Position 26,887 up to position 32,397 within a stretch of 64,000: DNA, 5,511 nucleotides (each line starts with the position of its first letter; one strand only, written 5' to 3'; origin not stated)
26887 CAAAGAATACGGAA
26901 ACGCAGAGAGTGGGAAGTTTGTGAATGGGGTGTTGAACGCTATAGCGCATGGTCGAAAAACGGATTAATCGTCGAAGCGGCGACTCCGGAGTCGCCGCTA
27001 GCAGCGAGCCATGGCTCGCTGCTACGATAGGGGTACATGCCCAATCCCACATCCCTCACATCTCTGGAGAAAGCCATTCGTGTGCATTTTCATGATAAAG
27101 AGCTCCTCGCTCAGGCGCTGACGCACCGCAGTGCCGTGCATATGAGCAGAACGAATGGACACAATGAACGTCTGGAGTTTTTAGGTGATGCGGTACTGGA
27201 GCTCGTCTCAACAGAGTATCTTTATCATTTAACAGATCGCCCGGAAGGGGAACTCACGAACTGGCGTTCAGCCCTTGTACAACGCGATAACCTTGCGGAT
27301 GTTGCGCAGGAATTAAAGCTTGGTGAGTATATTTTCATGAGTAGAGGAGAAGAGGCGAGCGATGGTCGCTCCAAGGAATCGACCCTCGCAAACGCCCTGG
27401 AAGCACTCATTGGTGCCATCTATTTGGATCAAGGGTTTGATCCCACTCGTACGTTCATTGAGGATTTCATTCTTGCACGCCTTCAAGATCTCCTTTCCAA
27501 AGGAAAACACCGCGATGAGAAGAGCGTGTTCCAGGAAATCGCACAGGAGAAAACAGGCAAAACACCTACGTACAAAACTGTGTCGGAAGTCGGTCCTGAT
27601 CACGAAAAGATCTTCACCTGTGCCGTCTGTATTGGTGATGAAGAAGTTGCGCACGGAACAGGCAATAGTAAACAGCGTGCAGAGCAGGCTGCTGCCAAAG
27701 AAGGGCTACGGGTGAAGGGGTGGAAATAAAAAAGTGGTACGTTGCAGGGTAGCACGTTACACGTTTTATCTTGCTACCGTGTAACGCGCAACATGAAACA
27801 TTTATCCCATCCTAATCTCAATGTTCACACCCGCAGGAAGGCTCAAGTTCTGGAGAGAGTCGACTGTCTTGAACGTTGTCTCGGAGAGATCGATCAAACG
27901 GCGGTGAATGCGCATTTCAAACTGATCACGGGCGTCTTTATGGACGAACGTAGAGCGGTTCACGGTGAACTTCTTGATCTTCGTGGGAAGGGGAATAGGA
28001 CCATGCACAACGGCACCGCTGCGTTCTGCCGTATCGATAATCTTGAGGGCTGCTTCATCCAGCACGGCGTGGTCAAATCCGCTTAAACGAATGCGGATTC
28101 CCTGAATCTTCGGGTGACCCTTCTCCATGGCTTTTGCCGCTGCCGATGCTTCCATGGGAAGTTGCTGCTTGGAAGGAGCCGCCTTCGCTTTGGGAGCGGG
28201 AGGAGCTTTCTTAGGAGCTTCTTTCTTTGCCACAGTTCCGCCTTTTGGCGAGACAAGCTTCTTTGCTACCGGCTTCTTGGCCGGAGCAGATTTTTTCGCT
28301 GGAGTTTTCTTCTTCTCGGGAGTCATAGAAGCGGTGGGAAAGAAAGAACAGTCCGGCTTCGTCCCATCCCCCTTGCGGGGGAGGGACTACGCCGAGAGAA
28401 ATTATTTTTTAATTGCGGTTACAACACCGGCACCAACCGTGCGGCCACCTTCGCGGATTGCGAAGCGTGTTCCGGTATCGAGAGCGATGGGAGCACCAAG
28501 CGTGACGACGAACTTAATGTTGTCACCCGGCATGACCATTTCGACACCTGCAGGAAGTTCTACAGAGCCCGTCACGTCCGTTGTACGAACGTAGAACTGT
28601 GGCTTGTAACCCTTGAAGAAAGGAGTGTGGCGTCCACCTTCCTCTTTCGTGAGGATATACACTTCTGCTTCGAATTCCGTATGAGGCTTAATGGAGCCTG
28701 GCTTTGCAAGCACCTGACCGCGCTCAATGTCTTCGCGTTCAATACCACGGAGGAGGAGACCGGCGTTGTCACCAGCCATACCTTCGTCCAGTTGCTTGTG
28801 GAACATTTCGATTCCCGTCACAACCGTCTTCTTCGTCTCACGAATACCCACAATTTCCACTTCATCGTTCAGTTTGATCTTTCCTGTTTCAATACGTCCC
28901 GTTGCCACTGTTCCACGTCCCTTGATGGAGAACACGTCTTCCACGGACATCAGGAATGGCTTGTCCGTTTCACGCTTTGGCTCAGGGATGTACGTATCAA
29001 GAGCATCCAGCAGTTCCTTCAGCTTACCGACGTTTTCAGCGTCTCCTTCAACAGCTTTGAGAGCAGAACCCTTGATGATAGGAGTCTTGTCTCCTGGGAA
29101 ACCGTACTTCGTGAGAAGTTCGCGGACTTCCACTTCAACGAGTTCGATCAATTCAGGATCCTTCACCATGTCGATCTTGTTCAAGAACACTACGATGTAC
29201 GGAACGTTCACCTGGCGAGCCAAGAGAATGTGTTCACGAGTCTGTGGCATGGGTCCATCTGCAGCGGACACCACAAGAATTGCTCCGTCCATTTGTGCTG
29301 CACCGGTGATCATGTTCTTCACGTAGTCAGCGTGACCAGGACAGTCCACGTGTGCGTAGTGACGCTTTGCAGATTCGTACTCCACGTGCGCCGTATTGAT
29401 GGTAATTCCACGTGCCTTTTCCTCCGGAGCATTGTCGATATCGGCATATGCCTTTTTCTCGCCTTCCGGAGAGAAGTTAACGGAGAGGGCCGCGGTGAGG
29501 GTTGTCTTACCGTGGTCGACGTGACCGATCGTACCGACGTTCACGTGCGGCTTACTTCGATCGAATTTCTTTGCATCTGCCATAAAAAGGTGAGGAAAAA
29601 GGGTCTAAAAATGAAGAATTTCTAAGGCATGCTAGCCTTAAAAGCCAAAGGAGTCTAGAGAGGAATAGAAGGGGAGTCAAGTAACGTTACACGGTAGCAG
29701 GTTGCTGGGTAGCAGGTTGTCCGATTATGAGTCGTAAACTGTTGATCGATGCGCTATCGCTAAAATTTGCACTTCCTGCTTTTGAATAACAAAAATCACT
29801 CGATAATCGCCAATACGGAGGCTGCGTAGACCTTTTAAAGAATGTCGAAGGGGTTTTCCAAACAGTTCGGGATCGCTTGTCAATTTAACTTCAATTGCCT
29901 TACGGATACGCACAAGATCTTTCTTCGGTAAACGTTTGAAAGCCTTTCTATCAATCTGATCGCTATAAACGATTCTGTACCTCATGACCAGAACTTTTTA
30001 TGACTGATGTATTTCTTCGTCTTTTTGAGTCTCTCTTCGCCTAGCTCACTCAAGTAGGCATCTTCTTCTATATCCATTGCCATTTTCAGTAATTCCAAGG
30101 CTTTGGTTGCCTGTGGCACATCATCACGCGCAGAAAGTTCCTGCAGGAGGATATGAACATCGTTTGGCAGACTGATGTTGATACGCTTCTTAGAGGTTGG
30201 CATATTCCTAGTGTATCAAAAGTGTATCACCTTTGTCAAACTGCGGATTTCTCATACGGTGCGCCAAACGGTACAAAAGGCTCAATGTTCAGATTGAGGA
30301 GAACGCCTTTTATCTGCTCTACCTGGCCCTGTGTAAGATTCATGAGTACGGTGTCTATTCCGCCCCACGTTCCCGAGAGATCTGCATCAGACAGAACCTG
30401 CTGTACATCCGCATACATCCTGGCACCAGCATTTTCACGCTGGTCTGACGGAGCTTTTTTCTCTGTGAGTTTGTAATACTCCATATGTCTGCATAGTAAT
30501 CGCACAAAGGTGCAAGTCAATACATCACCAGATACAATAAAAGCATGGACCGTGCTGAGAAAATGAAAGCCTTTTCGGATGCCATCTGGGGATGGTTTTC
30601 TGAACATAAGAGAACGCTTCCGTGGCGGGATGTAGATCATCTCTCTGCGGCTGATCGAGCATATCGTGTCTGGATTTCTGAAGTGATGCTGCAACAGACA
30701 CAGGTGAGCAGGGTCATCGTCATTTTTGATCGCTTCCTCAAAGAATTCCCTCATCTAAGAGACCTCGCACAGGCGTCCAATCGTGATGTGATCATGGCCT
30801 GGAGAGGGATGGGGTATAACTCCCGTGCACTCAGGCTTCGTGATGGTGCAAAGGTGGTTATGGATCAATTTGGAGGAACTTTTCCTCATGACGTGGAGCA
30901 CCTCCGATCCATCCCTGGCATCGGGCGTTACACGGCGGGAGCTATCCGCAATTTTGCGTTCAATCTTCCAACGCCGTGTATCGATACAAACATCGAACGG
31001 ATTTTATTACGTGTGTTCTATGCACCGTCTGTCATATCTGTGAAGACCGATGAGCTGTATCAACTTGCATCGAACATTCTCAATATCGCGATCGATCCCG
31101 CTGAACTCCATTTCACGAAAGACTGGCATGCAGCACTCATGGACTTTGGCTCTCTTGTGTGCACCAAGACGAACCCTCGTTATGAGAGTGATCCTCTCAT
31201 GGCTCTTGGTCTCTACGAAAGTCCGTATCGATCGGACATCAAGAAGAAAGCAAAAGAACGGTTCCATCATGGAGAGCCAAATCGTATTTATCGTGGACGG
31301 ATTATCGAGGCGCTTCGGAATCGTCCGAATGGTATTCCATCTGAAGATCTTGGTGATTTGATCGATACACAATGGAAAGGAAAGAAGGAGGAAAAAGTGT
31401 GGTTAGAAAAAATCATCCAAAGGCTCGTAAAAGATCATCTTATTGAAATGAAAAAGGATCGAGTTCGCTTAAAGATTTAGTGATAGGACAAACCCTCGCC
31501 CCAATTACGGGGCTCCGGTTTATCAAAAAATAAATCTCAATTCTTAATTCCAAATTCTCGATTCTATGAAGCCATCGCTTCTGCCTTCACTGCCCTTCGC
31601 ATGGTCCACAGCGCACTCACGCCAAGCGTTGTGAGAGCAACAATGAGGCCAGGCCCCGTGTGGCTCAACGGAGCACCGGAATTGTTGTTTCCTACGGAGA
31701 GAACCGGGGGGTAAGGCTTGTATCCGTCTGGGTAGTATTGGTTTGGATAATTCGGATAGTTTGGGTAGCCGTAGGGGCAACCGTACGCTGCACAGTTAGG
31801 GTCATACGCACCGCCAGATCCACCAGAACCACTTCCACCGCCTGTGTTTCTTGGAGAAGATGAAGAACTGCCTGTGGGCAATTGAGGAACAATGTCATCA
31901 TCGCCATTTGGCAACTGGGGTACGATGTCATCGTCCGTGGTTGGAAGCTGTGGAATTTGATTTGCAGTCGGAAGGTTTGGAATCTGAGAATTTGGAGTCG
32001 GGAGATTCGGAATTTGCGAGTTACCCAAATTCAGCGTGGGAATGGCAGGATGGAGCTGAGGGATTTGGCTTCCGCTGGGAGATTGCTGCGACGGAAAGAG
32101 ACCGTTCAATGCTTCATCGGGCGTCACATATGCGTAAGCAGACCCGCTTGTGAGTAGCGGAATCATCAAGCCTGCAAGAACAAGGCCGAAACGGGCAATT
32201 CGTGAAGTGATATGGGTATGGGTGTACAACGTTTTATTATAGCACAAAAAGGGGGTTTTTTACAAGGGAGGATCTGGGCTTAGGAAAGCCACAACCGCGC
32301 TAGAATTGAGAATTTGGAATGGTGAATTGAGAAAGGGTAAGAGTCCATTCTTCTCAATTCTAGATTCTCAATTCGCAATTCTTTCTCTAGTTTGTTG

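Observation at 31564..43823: Twelve-kb run of seven co-directional genes for N-terminally anchored, module-shuffled surface proteins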

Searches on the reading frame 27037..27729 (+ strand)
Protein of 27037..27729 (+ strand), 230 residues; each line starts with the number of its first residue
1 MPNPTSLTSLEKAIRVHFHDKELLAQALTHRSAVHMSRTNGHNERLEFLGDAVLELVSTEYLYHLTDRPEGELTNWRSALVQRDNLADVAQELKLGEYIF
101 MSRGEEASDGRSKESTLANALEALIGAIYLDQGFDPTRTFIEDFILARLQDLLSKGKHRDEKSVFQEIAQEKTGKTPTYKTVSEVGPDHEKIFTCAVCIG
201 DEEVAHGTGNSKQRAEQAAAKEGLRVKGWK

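Call 20: search_protein_families(library=pfam, proteins=[window:27037-27729:+], max_evalue=0.001)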
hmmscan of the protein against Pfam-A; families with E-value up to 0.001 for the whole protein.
window:27037-27729:+ (230 aa): 5 families
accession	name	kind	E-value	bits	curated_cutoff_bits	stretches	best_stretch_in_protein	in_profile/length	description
PF14622.11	Ribonucleas_3_3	-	1.3e-41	142.2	35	1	20-148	1-127/128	Ribonuclease-III-like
PF00636.31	Ribonuclease_3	-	3.7e-26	92.3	27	1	44-133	1-102/102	Ribonuclease III domain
PF00035.32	dsrm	-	1.2e-18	67.9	23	1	162-225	2-64/66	Double-stranded RNA binding motif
PF22935.1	RM44_endonuclase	-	2.2e-06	28.2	27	1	18-128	17-139/139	Large ribosomal subunit protein mL44, endonuclease domain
PF24995.1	DSRM_2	-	0.00011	23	27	1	192-224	42-74/79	dsRNA binding domain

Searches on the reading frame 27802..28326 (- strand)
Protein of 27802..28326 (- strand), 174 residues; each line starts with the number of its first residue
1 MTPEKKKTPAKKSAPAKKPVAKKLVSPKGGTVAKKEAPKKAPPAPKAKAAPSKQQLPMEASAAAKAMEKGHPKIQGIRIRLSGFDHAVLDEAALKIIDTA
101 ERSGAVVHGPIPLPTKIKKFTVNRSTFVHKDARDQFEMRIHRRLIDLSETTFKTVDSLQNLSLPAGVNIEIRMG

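Call 20: search_protein_families(library=pfam, proteins=[window:27802-28326:-], max_evalue=0.001)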
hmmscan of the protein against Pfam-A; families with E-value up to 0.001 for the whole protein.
window:27802-28326:- (174 aa): 1 family
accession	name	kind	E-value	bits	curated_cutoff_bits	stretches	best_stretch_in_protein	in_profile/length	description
PF00338.27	Ribosomal_S10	-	7.6e-32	109.9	21.2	1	78-171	1-97/98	Ribosomal protein S10p/S20e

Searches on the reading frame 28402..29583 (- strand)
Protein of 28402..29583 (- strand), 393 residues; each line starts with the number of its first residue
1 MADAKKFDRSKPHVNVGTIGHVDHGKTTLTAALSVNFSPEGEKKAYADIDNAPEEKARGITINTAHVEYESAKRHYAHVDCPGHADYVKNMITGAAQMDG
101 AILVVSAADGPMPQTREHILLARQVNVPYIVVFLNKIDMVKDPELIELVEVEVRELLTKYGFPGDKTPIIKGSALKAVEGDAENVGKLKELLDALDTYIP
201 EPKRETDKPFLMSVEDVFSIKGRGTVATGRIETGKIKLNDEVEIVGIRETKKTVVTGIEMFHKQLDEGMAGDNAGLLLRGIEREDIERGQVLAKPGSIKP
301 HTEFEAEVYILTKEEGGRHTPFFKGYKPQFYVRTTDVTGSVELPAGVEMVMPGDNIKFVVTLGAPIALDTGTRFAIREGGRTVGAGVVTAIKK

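Call 38: find_related_loci(query=window:28402-29583:-, collection=genome_contigs, flank=10000)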
Query window:28402-29583:- (393 aa) in genome_contigs; peptide patterns used: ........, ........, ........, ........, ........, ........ (x = any residue, [..] = any of these).
600 stretches matched a pattern (row limit reached: there are more); 599 encode a relative of the query (tblastn E <= 1e-3); the best 80 are kept; 80 distinct loci.
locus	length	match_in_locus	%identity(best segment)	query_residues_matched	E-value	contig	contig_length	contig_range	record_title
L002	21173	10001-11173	77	5-391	0e+0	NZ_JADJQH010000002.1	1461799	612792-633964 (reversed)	MAG: Dokdonella sp. isolate Fred_18-Q3-R57-64_MAXAC.209 tig00350925-10-14617120, whole genome shotgun sequence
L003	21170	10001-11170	77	6-391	0e+0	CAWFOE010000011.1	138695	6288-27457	MAG: uncultured proteobacterium isolate MFD06092.bin.2.155 genome assembly, contig: contig_67923, whole genome shotgun s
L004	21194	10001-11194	74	5-393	0e+0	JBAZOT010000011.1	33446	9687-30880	MAG: Patescibacteria group bacterium isolate SO_2017_SWC_12 scaffold_1125_c1_LP-4_2017, whole genome shotgun sequence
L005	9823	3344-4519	76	6-393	0e+0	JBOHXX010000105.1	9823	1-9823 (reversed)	MAG: Pseudoxanthomonas sp. isolate SE1525_metabat2.bin.2 NODE_524_length_9823_cov_1.249484, whole genome shotgun sequenc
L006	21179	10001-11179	76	5-393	0e+0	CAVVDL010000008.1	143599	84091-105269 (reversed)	MAG: uncultured Gammaproteobacteria bacterium isolate MFD02242.bin.2.255 genome assembly, contig: contig_23979, whole ge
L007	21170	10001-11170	76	6-391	0e+0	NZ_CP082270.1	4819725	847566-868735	Stenotrophomonas forensis strain DFS-20110405 chromosome, complete genome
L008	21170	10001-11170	75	6-391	0e+0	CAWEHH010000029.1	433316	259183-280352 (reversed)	MAG: uncultured beta proteobacterium isolate MFD02840.bin.2.98 genome assembly, contig: contig_47972, whole genome shotg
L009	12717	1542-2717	74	7-391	0e+0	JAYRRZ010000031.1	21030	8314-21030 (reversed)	MAG: Candidatus Gracilibacteria bacterium isolate XM1_ASGE3bin.41 k141_252378, whole genome shotgun sequence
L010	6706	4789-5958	74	6-393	0e+0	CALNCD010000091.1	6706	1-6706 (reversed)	MAG TPA_asm: uncultured Erysipelotrichaceae bacterium isolate SRR1561996_bin.160_CONCOCT_v1.1_MAG genome assembly, conti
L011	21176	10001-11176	75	6-393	0e+0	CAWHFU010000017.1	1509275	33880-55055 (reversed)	MAG: uncultured proteobacterium isolate MFD00822.bin.1.156 genome assembly, contig: contig_55468, whole genome shotgun s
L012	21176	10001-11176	75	7-393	0e+0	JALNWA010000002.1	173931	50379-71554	MAG: Candidatus Gracilibacteria bacterium isolate SO_2016_GW1 bin 4 scaffold00172_OW334_2016, whole genome shotgun seque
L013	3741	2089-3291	72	1-393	0e+0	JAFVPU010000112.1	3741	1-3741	MAG: Clostridia bacterium isolate RGIG5284 Sheep_Colon-2__c493364, whole genome shotgun sequence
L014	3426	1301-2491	75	1-393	0e+0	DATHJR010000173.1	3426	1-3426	MAG TPA_asm: Gemmatimonadaceae bacterium isolate SMAG_U12557 k141_283262, whole genome shotgun sequence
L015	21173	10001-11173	75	5-391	0e+0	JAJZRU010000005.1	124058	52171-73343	MAG: Proteobacteria bacterium isolate SKS3.bin107 NODE_181_length_124058_cov_11.231742, whole genome shotgun sequence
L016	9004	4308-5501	73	1-391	0e+0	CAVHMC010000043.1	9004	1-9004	Oscillospiraceae bacterium isolate H07682-L1_cleanbin_000041 genome assembly, contig: Spades_H07682-L1_contig_5973, whol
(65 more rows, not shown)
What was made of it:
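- Taxonomy is unresolved: EF-Tu is 70-77% identical to many phyla (call 38).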

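Call 62: find_encoding_contigs(protein=window:28402-29583:-, flank=10000, max_places=8)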
Protein window:28402-29583:- (393 aa): 3 contigs read that carry it; 3 places shown.
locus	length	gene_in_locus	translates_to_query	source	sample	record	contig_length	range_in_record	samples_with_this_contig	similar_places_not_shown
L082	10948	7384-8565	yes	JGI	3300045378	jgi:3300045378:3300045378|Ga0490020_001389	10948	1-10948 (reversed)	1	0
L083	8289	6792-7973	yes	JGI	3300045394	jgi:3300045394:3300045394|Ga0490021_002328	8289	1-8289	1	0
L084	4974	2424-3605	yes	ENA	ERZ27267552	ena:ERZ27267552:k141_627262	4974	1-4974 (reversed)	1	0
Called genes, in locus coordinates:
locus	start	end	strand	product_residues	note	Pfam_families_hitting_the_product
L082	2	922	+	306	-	?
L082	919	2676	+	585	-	PF13385:Laminin_G_3, PF14623:Vint (weak), PF07591:PT-HINT, PF14890:Intein_splicing (faint)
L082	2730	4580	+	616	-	PF00404:Dockerin_1 (weak), PF13385:Laminin_G_3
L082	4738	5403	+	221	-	-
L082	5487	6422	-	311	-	PF00730:HhH-GPD, PF00633:HHH (weak)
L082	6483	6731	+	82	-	-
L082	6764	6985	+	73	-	-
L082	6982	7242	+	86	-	PF05016:ParE_toxin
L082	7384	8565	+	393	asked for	PF00009:GTP_EFTU, PF03144:GTP_EFTU_D2, PF03143:GTP_EFTU_D3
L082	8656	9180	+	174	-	PF00338:Ribosomal_S10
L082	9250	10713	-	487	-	-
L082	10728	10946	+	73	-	?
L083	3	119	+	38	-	?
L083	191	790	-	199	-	PF00636:Ribonuclease_3, PF14622:Ribonucleas_3_3, PF00035:dsrm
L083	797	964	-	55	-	-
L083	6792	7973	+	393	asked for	PF00009:GTP_EFTU, PF03144:GTP_EFTU_D2, PF03143:GTP_EFTU_D3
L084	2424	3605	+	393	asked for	PF00009:GTP_EFTU, PF03144:GTP_EFTU_D2, PF03143:GTP_EFTU_D3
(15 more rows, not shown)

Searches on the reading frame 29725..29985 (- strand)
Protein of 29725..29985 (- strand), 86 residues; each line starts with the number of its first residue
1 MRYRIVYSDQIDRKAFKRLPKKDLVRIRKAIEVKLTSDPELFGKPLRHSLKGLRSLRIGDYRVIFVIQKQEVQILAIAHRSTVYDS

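Call 20: search_protein_families(library=pfam, proteins=[window:29725-29985:-], max_evalue=0.001)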
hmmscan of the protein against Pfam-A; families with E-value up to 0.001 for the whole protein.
window:29725-29985:- (86 aa): 1 family
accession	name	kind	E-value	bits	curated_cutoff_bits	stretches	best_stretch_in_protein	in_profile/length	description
PF05016.21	ParE_toxin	-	8.8e-08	33.1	23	1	27-84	32-89/89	ParE toxin of type II toxin-antitoxin system, parDE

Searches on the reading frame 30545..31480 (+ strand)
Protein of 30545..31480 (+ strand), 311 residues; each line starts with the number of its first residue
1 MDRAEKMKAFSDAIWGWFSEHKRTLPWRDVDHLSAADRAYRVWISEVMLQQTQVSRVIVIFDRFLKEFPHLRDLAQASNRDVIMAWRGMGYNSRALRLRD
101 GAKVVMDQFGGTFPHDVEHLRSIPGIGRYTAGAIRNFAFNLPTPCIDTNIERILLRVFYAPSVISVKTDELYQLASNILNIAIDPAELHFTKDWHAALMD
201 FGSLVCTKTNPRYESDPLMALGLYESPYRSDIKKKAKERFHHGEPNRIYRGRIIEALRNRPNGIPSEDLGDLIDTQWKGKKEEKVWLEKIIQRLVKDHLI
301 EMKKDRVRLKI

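Call 20: search_protein_families(library=pfam, proteins=[window:30545-31480:+], max_evalue=0.001)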
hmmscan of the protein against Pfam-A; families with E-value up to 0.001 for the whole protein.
window:30545-31480:+ (311 aa): 2 families
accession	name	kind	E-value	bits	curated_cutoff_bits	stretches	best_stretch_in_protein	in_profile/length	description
PF00730.31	HhH-GPD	-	5.1e-15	56.2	26.2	1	44-162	1-91/108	HhH-GPD superfamily base excision DNA repair protein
PF00633.29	HHH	-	3.5e-06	27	24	1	109-137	2-30/30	Helix-hairpin-helix motif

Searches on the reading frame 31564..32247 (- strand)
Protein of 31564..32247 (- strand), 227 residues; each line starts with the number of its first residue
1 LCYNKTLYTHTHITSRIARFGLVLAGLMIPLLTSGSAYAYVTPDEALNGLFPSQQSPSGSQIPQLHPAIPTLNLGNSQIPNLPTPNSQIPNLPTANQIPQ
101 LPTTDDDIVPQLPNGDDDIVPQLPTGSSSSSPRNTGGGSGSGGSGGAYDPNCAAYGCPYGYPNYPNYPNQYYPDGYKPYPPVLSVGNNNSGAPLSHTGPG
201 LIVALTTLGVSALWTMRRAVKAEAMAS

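Call 3: search_protein_families(library=pfam, proteins=[window:31564-32247:-], max_evalue=0.1)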
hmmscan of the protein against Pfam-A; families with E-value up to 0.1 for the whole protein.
window:31564-32247:- (227 aa): 0 families

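Call 4: search_protein_families(library=ncbifam, proteins=[window:31564-32247:-], max_evalue=0.1)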
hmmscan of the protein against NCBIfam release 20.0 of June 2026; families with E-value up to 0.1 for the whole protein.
window:31564-32247:- (227 aa): 0 families
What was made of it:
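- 31564..32229 (-): G1: 221-aa Pro/Gly/Tyr-rich protein with a signal peptide (AYA|Y) and a C-terminal LSHTG + hydrophobic stretch + RRAVK tail. Probably its own transcription unit. No Pfam or NCBIfam hit (calls 3, 4).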
